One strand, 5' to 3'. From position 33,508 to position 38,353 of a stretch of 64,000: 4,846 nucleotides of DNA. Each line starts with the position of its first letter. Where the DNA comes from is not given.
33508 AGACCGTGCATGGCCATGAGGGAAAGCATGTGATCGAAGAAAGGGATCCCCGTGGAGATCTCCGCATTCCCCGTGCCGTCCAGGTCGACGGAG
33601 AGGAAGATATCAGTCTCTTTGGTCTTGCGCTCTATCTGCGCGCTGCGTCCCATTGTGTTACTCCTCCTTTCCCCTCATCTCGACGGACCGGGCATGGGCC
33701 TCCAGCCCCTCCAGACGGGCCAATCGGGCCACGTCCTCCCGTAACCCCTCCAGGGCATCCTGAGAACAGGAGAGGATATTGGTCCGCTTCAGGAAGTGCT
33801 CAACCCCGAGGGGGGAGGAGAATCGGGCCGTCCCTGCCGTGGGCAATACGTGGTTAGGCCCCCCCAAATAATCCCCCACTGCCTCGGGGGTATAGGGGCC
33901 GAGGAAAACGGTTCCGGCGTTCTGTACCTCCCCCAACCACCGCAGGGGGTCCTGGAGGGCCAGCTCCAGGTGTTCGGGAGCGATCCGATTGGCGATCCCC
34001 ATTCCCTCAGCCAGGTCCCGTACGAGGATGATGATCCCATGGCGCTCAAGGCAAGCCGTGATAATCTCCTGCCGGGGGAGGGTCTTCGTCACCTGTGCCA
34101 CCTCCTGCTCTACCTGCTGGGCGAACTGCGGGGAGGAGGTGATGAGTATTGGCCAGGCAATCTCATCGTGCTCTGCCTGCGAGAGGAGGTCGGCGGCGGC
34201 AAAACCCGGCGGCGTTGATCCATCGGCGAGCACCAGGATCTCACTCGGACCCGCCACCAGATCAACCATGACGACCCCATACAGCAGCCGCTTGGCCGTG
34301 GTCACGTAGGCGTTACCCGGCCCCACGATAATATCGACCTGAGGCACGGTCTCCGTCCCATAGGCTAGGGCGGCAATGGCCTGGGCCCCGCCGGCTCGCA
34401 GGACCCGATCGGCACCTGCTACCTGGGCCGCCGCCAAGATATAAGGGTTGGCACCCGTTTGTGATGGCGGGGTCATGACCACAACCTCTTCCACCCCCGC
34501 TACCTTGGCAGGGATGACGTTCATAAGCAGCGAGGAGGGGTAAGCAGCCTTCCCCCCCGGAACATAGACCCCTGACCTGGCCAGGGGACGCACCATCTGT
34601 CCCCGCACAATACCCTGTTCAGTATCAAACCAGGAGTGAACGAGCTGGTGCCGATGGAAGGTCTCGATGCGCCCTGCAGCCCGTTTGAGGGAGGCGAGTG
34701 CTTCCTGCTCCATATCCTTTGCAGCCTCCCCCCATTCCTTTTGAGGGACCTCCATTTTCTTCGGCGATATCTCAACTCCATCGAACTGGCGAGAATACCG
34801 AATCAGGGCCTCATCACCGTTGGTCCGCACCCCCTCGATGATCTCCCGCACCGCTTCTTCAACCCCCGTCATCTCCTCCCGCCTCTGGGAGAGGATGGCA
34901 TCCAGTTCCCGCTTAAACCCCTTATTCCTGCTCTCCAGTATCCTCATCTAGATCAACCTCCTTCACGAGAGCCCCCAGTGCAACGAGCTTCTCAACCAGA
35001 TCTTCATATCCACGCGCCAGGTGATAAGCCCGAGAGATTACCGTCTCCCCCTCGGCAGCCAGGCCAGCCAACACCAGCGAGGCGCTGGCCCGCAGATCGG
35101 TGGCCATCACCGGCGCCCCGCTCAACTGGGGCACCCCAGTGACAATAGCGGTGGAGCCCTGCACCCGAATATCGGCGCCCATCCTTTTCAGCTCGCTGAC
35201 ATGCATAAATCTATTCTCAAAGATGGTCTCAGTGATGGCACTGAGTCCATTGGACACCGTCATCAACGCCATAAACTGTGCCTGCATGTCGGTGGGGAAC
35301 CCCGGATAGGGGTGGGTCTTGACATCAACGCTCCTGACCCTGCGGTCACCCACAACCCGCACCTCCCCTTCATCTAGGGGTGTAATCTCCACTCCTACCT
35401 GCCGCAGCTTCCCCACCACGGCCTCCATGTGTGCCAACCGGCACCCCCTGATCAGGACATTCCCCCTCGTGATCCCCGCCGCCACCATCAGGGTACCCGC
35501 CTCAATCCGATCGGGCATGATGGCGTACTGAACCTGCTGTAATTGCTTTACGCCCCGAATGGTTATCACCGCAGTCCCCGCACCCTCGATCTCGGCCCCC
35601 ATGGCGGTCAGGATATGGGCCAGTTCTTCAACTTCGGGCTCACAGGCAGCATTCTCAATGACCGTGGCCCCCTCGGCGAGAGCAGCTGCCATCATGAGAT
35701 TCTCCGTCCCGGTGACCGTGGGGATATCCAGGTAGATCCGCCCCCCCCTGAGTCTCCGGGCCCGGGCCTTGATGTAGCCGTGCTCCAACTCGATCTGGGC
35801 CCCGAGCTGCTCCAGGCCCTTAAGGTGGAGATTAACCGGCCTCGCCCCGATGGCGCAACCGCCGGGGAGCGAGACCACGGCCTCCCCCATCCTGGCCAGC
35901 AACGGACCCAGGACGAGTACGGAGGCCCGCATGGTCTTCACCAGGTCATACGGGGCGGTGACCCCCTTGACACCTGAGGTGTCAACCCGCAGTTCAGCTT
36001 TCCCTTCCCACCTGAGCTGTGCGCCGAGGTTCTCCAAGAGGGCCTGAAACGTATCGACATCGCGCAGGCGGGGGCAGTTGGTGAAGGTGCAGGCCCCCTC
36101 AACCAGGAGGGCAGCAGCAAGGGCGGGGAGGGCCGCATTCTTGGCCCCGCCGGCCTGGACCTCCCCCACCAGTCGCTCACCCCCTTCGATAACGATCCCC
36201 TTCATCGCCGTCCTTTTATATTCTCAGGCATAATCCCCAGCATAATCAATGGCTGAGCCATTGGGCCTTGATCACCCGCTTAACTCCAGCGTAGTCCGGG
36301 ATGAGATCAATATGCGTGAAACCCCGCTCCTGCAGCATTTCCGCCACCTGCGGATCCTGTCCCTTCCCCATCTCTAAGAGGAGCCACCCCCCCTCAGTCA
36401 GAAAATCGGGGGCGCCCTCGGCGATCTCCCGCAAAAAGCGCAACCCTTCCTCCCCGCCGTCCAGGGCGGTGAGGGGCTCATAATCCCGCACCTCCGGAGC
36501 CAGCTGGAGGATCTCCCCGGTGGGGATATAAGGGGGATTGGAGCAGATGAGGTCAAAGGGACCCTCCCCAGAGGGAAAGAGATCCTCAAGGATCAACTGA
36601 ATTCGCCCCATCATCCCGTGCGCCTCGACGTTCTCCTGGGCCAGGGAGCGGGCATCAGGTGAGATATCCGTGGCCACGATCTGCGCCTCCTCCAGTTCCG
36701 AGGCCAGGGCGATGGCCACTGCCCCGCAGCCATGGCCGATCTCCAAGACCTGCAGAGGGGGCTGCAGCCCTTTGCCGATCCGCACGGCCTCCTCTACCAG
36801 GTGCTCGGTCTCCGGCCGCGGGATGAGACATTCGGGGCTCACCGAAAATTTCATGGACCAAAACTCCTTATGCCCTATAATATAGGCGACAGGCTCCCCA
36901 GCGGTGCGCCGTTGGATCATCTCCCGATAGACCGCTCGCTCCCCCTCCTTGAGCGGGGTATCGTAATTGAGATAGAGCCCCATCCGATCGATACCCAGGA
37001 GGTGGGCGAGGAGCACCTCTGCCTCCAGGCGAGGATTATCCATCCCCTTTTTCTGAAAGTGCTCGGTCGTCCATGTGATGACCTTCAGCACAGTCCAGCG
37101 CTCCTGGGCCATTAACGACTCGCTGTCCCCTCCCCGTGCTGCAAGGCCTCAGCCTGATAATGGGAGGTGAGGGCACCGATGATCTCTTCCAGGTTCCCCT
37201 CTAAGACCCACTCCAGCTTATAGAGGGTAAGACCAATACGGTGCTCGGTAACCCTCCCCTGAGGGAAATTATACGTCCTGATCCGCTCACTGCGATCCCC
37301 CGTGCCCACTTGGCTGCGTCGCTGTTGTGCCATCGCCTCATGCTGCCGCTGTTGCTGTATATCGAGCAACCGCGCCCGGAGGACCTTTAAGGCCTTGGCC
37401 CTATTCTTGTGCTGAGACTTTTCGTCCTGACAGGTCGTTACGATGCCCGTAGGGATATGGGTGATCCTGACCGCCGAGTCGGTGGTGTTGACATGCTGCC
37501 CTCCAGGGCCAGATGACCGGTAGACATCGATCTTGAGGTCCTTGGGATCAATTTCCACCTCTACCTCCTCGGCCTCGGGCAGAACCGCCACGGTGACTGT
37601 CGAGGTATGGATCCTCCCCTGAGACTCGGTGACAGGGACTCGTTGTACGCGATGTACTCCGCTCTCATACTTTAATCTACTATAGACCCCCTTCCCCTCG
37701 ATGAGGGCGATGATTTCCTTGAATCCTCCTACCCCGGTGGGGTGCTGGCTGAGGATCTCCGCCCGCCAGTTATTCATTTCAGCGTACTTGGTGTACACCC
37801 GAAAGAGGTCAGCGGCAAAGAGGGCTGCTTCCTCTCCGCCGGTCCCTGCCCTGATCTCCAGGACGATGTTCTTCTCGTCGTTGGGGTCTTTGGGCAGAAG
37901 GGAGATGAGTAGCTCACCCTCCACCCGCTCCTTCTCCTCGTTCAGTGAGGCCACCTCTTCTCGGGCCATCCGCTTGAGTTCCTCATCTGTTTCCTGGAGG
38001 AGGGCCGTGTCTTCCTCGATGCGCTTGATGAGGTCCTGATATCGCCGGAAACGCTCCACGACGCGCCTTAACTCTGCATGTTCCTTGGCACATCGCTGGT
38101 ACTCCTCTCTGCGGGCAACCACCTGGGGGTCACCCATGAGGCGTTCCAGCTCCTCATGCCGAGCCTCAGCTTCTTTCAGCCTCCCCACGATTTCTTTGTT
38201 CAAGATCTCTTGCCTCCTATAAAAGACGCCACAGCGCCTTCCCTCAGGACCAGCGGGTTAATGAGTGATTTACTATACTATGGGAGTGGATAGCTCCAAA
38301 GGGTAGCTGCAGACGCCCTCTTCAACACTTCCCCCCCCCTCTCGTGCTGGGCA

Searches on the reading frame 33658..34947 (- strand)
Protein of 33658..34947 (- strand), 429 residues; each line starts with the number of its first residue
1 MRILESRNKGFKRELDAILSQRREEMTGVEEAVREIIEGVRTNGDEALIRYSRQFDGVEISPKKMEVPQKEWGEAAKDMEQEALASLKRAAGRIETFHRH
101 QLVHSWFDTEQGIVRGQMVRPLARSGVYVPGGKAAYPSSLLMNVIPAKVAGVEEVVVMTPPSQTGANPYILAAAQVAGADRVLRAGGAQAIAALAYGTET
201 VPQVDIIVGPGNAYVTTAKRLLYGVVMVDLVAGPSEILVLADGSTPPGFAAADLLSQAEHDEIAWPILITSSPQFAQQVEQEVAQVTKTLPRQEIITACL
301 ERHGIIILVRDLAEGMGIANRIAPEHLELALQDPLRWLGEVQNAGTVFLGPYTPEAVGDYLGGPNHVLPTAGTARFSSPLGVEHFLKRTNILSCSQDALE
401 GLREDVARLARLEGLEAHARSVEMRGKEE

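Call 30: search_protein_families(library=pfam, proteins=[window:33658-34947:-], max_evalue=0.00001)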
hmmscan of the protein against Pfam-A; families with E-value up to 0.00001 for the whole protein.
window:33658-34947:- (429 aa): 1 family
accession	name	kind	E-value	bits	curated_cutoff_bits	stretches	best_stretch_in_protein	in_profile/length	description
PF00815.25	Histidinol_dh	-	6.6e-165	549.5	27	1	21-425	3-410/411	Histidinol dehydrogenase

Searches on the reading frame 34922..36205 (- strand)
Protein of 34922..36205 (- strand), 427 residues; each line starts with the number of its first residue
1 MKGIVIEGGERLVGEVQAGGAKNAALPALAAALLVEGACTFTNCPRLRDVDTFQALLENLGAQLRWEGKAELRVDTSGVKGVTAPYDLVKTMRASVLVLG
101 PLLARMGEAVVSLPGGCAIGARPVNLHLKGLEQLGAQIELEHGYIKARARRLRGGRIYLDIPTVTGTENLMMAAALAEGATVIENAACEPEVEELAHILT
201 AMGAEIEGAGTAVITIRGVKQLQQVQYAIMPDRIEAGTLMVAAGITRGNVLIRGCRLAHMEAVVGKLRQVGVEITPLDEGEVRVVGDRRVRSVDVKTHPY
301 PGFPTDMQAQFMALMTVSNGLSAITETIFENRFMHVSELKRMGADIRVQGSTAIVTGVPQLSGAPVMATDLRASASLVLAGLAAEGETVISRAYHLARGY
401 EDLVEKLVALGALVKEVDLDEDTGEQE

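Call 30: search_protein_families(library=pfam, proteins=[window:34922-36205:-], max_evalue=0.00001)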
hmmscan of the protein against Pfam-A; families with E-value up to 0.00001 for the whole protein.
window:34922-36205:- (427 aa): 1 family
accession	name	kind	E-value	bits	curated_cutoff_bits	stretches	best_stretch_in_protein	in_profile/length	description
PF00275.25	EPSP_synthase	-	4.7e-114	381.8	22.8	1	7-407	2-417/417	EPSP synthase (3-phosphoshikimate 1-carboxyvinyltransferase)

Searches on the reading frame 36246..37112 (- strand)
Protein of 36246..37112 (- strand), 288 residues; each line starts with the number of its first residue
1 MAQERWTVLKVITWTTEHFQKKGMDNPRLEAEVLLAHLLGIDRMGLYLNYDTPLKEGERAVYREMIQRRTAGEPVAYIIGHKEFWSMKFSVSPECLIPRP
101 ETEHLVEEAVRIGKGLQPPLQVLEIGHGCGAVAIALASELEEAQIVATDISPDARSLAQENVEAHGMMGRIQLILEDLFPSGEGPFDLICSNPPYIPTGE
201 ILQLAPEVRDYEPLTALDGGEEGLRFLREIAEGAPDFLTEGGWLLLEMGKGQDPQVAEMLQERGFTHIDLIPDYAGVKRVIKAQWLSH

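Call 30: search_protein_families(library=pfam, proteins=[window:36246-37112:-], max_evalue=0.00001)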
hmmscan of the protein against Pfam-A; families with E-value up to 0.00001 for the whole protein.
window:36246-37112:- (288 aa): 7 families
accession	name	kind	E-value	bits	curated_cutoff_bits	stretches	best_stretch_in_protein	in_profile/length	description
PF17827.6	PrmC_N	-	1.3e-23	83.7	23.4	1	11-80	2-71/71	PrmC N-terminal domain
PF05175.20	MTS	-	6.5e-12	45.9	23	1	121-195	34-108/170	Methyltransferase small domain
PF13649.12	Methyltransf_25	-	9.5e-10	39.5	27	1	122-204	1-85/97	Methyltransferase domain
PF10294.15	Methyltransf_16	-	7e-08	32.9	21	1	119-172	47-101/174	Lysine methyltransferase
PF06325.19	PrmA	-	1.3e-07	31.9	22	1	117-192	160-233/296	Ribosomal protein L11 methyltransferase (PrmA)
PF08242.18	Methyltransf_12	-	2.6e-06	28.5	30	1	123-191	1-71/98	Methyltransferase domain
PF13847.12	Methyltransf_31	-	3.6e-06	27.2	27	1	120-200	5-82/145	Methyltransferase domain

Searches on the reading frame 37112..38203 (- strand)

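Call 30: search_protein_families(library=pfam, proteins=[window:37112-38203:-], max_evalue=0.00001)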
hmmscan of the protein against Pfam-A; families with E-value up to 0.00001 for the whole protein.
window:37112-38203:- (363 aa): 2 families
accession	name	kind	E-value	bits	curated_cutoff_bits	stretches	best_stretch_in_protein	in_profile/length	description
PF03462.23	PCRF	-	3.9e-74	249.1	24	1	13-205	2-194/194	PCRF domain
PF00472.26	RF-1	-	1.4e-45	154.4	35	1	212-322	1-116/116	RF-1 domain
